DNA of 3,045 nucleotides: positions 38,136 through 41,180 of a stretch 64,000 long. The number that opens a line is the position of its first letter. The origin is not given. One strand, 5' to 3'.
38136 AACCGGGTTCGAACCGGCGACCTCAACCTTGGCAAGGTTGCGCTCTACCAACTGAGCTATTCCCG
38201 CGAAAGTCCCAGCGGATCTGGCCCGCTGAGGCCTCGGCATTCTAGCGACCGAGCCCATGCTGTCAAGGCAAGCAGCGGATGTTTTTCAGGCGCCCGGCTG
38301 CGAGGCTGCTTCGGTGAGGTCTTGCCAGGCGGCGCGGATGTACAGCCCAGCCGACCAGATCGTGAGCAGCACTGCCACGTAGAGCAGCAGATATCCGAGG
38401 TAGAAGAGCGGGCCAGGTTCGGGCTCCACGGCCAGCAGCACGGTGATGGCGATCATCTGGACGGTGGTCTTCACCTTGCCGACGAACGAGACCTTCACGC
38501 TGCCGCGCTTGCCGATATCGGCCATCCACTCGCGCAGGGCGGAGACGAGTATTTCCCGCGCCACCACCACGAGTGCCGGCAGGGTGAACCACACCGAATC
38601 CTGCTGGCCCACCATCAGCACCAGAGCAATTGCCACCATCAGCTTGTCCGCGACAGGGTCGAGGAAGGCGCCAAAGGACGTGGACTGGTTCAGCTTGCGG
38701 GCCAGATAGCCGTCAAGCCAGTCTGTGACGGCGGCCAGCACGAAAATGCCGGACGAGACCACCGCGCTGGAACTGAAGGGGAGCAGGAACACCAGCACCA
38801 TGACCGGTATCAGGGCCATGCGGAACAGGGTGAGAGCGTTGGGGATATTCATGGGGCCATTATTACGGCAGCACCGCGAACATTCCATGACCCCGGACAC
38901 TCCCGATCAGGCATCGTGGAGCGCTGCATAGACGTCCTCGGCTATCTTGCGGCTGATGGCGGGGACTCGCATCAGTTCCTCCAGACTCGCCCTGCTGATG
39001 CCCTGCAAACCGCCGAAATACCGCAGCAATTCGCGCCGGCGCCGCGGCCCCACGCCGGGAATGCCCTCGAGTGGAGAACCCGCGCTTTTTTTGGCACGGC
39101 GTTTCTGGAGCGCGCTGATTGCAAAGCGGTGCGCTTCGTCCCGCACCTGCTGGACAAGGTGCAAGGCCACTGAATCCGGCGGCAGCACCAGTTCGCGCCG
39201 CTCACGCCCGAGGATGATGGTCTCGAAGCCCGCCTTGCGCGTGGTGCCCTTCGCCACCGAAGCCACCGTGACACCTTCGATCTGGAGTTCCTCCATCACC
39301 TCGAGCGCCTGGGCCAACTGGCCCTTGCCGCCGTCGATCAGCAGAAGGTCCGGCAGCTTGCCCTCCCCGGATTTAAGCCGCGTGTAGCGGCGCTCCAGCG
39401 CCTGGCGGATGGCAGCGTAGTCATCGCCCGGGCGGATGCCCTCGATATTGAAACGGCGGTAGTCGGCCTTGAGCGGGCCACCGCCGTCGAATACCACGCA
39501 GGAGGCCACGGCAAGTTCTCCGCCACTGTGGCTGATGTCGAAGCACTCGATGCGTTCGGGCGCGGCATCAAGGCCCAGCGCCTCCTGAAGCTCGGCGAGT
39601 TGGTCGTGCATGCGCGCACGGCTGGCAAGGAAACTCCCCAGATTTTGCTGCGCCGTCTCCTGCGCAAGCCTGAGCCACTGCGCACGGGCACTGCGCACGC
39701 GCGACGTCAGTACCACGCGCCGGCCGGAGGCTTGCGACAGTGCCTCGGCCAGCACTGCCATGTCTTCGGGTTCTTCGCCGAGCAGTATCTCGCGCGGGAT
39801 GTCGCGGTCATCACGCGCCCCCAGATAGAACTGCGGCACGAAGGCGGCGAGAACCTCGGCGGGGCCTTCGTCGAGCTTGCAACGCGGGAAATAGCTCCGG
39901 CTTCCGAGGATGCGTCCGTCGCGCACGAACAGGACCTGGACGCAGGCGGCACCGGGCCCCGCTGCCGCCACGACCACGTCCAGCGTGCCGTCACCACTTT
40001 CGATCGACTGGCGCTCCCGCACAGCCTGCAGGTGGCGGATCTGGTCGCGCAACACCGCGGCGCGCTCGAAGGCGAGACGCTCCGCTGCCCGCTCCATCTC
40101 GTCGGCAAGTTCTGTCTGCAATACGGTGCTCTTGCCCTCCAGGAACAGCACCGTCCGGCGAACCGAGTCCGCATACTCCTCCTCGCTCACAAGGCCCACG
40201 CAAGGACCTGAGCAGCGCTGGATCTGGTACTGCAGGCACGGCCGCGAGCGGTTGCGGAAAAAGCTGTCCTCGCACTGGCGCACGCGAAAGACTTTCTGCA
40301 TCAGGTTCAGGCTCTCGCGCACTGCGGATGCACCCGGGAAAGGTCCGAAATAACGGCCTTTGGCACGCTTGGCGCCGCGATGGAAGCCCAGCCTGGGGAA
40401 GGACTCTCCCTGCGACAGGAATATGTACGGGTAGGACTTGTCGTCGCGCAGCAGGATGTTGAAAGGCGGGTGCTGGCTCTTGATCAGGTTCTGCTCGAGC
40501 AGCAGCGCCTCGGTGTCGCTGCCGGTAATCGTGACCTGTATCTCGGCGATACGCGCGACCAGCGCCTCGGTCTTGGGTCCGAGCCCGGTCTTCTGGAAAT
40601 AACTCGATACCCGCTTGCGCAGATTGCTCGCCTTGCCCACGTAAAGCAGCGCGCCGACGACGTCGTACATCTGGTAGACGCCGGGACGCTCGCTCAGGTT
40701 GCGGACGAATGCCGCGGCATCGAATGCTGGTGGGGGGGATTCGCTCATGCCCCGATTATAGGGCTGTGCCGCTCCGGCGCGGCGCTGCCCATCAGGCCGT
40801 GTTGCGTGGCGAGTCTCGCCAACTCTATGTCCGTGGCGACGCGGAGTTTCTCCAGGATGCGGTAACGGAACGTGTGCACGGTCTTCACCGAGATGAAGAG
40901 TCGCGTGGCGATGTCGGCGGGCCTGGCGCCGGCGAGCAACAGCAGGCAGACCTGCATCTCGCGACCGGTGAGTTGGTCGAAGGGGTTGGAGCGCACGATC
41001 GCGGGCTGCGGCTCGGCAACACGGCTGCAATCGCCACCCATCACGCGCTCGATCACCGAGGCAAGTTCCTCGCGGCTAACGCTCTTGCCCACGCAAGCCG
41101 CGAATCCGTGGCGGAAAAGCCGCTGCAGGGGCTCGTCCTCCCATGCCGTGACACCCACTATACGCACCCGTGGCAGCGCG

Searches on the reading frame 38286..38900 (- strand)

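Call 91: search_protein_families(library=pfam, proteins=[window:38286-38900:-], max_evalue=0.00001)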
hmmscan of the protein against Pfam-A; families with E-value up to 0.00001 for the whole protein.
window:38286-38900:- (204 aa): 1 family
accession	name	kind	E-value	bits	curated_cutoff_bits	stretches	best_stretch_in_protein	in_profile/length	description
PF01066.26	CDP-OH_P_transf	-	3.5e-40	138.3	22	1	17-182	1-152/152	CDP-alcohol phosphatidyltransferase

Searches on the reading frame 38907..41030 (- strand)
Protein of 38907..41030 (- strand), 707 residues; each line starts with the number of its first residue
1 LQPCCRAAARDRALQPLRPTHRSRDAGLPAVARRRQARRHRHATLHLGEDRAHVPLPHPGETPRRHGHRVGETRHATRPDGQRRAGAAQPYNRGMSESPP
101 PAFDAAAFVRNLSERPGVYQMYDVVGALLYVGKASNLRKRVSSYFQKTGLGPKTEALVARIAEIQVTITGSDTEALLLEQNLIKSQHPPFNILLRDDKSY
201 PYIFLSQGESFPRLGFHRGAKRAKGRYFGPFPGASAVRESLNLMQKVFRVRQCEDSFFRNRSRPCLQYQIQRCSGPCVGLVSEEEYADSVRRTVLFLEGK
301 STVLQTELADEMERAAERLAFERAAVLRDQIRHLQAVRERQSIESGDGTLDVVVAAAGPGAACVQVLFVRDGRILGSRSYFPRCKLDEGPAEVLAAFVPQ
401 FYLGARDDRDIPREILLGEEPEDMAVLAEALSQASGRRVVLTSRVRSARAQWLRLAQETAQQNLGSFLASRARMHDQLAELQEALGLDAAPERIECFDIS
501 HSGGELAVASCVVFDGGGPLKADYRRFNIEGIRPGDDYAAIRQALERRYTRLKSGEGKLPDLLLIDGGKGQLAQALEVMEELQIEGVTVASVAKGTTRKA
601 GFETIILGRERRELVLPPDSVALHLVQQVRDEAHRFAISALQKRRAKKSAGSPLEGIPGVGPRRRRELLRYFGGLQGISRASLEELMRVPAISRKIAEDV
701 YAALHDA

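Call 91: search_protein_families(library=pfam, proteins=[window:38907-41030:-], max_evalue=0.00001)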
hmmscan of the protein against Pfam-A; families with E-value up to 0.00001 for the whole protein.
window:38907-41030:- (707 aa): 6 families
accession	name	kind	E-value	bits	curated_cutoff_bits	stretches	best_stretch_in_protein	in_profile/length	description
PF08459.17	UvrC_RNaseH_dom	-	4.2e-55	186.4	22.3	1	482-638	1-159/159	UvrC RNAse H endonuclease domain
PF22920.2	UvrC_RNaseH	-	2.2e-33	115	24.3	1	350-465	2-114/116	UvrC Ribonuclease H-like domain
PF02151.25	UVR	-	1.3e-09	37.9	21.5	1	304-336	3-35/36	UvrB/uvrC motif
PF01541.30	GIY-YIG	-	1.9e-08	34.9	22.6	1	116-188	2-74/78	GIY-YIG catalytic domain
PF14520.12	HHH_5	-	4.3e-08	34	27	1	654-706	4-57/57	Helix-hairpin-helix domain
PF12826.13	HHH_2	-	7.1e-07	29.7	27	1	656-705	7-56/64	Helix-hairpin-helix motif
